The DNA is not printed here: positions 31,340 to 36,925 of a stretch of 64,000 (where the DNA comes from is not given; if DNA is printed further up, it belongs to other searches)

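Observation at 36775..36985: Two membrane-trafficking genes (Sec7 ARF-GEF and TRAPPC2) share a 210-bp divergent promoter with a reiterated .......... element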

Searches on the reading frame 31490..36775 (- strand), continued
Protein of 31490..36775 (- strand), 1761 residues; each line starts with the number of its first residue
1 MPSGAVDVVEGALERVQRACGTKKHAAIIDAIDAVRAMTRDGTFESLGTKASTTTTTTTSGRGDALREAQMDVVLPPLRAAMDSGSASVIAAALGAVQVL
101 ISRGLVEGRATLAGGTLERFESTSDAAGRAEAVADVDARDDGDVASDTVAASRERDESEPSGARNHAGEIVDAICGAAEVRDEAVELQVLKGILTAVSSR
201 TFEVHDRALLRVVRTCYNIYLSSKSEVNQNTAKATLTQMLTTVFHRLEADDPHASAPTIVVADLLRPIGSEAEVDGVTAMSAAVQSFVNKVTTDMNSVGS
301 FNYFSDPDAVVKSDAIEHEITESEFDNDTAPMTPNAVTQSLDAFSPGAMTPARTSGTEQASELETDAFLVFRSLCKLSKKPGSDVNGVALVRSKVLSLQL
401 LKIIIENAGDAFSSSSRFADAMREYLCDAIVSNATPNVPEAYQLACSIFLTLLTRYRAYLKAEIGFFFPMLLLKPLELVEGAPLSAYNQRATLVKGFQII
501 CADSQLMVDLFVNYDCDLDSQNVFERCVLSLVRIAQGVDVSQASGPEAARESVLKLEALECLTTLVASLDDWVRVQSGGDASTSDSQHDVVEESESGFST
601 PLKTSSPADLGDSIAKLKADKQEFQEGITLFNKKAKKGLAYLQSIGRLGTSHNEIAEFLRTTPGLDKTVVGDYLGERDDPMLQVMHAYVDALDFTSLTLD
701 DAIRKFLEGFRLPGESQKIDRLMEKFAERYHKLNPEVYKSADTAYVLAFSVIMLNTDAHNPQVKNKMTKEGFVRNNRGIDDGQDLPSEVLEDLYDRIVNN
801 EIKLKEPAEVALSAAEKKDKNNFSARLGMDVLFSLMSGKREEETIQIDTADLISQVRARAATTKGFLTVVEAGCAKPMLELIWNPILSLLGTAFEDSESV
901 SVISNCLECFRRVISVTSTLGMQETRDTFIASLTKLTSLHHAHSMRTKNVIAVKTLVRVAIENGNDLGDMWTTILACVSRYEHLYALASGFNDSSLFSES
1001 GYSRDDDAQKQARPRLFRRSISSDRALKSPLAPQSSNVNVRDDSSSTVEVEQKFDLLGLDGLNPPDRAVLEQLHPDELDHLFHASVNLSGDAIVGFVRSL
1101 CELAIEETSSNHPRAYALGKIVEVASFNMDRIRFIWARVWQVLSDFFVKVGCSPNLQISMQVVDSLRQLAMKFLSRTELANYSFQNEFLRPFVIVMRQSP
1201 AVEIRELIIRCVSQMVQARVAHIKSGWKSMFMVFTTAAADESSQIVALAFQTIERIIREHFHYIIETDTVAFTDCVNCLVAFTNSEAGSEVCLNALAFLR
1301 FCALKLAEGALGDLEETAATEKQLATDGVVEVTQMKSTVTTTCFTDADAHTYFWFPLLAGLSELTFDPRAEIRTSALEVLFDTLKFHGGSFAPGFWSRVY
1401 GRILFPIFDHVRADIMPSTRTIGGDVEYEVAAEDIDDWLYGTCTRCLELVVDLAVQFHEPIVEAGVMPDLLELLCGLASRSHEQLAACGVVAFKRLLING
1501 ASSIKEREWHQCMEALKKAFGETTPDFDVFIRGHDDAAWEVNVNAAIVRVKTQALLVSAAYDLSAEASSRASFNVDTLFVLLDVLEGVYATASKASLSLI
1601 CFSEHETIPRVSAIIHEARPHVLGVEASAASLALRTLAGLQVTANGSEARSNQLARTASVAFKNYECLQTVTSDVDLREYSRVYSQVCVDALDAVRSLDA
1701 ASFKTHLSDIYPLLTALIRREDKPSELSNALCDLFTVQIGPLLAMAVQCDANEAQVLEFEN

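Call 49: find_encoding_contigs(protein=P0121, flank=1500, max_places=10)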
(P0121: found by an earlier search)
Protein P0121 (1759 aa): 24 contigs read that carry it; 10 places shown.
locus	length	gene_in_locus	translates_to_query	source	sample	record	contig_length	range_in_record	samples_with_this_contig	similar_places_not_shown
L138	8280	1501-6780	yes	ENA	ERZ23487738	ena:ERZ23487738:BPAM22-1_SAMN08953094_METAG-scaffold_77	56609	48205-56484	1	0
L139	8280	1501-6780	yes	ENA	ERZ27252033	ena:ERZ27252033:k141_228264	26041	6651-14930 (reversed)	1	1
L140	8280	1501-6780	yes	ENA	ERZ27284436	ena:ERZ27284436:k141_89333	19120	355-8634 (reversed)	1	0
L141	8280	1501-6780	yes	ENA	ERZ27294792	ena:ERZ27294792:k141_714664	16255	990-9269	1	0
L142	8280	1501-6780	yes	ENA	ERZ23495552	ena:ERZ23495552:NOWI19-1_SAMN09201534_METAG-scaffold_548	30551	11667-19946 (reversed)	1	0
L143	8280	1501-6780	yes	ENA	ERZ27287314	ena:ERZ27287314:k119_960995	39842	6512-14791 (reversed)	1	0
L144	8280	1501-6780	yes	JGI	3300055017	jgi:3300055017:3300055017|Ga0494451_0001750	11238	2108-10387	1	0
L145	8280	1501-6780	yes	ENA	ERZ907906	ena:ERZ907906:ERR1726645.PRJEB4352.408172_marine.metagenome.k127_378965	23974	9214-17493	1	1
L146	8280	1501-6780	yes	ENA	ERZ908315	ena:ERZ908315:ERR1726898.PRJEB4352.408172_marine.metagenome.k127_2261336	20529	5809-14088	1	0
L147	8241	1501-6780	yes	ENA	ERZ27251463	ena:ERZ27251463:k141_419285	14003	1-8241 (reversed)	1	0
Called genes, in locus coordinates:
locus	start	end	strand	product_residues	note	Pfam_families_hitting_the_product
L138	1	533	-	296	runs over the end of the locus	PF13649:Methyltransf_25 (weak), PF08241:Methyltransf_11, PF08242:Methyltransf_12 (weak), PF13847:Methyltransf_31 (weak)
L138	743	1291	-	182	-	PF04628:Sedlin_N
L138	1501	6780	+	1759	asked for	PF16213:DCB, PF23325:TPR_28 (faint), PF12783:Sec7-like_HUS, PF01369:Sec7, PF09324:Sec7-like_HDS, PF16206:Mon2_C, PF20252:BIG2_C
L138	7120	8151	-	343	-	-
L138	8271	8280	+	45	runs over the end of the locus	?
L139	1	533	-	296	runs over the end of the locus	PF13649:Methyltransf_25 (weak), PF08241:Methyltransf_11, PF08242:Methyltransf_12 (weak), PF13847:Methyltransf_31 (weak)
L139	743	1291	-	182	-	PF04628:Sedlin_N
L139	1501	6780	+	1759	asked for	PF16213:DCB, PF23325:TPR_28 (faint), PF12783:Sec7-like_HUS, PF01369:Sec7, PF09324:Sec7-like_HDS, PF16206:Mon2_C, PF20252:BIG2_C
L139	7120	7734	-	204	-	-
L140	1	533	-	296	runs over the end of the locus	PF13649:Methyltransf_25 (weak), PF08241:Methyltransf_11, PF08242:Methyltransf_12 (weak), PF13847:Methyltransf_31 (weak)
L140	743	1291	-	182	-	PF04628:Sedlin_N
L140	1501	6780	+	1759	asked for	PF16213:DCB, PF23325:TPR_28 (faint), PF12783:Sec7-like_HUS, PF01369:Sec7, PF09324:Sec7-like_HDS, PF16206:Mon2_C, PF20252:BIG2_C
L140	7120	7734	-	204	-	-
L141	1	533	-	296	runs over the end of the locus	PF13649:Methyltransf_25 (weak), PF08241:Methyltransf_11, PF08242:Methyltransf_12 (weak), PF13847:Methyltransf_31 (weak)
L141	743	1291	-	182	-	PF04628:Sedlin_N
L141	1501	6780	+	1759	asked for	PF16213:DCB, PF23325:TPR_28 (faint), PF12783:Sec7-like_HUS, PF01369:Sec7, PF09324:Sec7-like_HDS, PF16206:Mon2_C, PF20252:BIG2_C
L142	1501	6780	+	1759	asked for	PF16213:DCB, PF23325:TPR_28 (faint), PF12783:Sec7-like_HUS, PF01369:Sec7, PF09324:Sec7-like_HDS, PF16206:Mon2_C, PF20252:BIG2_C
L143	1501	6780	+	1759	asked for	PF16213:DCB, PF23325:TPR_28 (faint), PF12783:Sec7-like_HUS, PF01369:Sec7, PF09324:Sec7-like_HDS, PF16206:Mon2_C, PF20252:BIG2_C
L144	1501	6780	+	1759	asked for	PF16213:DCB, PF23325:TPR_28 (faint), PF12783:Sec7-like_HUS, PF01369:Sec7, PF09324:Sec7-like_HDS, PF16206:Mon2_C, PF20252:BIG2_C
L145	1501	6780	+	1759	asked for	PF16213:DCB, PF23325:TPR_28 (faint), PF12783:Sec7-like_HUS, PF01369:Sec7, PF09324:Sec7-like_HDS, PF16206:Mon2_C, PF20252:BIG2_C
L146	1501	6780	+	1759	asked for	PF16213:DCB, PF23325:TPR_28 (faint), PF12783:Sec7-like_HUS, PF01369:Sec7, PF09324:Sec7-like_HDS, PF16206:Mon2_C, PF20252:BIG2_C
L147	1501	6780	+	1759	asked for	PF16213:DCB, PF23325:TPR_28 (faint), PF12783:Sec7-like_HUS, PF01369:Sec7, PF09324:Sec7-like_HDS, PF16206:Mon2_C, PF20252:BIG2_C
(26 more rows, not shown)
